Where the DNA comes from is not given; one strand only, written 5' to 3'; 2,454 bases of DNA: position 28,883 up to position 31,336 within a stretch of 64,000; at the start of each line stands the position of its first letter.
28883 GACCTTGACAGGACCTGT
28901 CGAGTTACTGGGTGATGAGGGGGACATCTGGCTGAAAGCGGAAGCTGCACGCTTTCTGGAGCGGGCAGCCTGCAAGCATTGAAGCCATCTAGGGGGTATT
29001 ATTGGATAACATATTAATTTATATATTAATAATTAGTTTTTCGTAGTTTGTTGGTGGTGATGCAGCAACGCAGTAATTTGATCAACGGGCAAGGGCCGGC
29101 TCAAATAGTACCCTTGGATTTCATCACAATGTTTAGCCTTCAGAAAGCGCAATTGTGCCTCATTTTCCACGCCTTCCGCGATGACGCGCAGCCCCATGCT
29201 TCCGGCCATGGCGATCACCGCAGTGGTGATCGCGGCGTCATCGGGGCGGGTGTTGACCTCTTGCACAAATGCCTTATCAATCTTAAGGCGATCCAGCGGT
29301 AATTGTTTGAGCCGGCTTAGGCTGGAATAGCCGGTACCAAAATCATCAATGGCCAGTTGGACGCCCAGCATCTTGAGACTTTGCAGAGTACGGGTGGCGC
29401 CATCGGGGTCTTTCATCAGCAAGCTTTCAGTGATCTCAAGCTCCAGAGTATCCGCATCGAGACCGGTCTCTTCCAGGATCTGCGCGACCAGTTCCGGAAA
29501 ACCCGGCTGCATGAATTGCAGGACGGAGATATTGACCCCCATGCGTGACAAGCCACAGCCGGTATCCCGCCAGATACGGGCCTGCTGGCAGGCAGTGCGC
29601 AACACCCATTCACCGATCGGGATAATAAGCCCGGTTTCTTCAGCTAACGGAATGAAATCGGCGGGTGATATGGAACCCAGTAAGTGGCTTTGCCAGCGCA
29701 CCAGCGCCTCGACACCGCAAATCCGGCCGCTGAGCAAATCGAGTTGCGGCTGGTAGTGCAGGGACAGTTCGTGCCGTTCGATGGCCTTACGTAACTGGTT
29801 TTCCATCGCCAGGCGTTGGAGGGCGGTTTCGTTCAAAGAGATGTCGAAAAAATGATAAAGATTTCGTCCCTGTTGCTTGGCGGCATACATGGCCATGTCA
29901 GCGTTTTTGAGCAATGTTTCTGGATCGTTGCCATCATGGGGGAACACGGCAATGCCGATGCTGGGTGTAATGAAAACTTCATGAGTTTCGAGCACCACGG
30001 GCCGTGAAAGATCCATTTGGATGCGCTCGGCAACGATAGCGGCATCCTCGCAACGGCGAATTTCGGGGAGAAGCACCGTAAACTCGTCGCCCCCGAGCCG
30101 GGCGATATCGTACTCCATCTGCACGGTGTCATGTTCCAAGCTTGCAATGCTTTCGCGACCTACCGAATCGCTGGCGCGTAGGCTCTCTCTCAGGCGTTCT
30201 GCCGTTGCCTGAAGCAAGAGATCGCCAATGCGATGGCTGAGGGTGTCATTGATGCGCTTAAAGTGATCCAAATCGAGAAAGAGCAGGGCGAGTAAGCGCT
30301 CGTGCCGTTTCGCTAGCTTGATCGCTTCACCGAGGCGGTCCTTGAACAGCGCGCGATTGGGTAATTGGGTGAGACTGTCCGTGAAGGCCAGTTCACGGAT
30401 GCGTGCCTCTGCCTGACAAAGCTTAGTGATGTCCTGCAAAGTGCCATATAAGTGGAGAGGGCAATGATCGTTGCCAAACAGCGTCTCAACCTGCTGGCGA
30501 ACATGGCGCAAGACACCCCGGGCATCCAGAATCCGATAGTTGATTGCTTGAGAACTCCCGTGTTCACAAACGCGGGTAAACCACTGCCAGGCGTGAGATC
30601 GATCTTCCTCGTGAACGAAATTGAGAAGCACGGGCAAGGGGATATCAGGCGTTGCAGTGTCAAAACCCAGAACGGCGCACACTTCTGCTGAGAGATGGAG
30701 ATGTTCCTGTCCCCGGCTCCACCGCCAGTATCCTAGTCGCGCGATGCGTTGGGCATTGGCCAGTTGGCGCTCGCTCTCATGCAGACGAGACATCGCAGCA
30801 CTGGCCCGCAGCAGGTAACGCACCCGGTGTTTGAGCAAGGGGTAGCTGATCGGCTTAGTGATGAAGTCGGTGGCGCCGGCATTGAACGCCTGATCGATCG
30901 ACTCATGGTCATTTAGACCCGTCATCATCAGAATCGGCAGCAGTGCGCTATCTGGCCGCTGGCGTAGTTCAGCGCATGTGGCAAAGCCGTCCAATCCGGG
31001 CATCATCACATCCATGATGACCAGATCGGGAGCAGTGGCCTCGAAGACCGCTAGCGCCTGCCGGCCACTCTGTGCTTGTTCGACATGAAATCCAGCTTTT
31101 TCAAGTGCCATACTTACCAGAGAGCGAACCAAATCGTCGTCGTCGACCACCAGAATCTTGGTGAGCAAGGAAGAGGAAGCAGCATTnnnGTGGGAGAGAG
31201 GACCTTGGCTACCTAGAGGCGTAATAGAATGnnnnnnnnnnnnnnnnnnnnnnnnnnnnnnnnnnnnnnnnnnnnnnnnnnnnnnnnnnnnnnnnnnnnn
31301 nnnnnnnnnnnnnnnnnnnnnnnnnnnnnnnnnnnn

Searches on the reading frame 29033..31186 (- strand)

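Call 67: search_protein_families(library=pfam, proteins=[window:29033-31186:-], max_evalue=0.00001)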
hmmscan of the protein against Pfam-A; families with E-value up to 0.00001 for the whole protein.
window:29033-31186:- (717 aa): 4 families
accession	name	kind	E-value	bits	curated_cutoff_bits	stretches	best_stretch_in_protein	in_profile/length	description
PF00563.25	EAL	-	1.8e-74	250.5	31.3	1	463-698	2-236/236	EAL domain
PF00990.26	GGDEF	-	3.5e-45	154.1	23.8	2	267-344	1-78/161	Diguanylate cyclase, GGDEF domain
PF00072.30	Response_reg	-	2.5e-30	105.3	30.2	1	11-122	1-110/111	Response regulator receiver domain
PF08447.18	PAS_3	-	6.7e-07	29.9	25.6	1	163-249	2-88/89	PAS fold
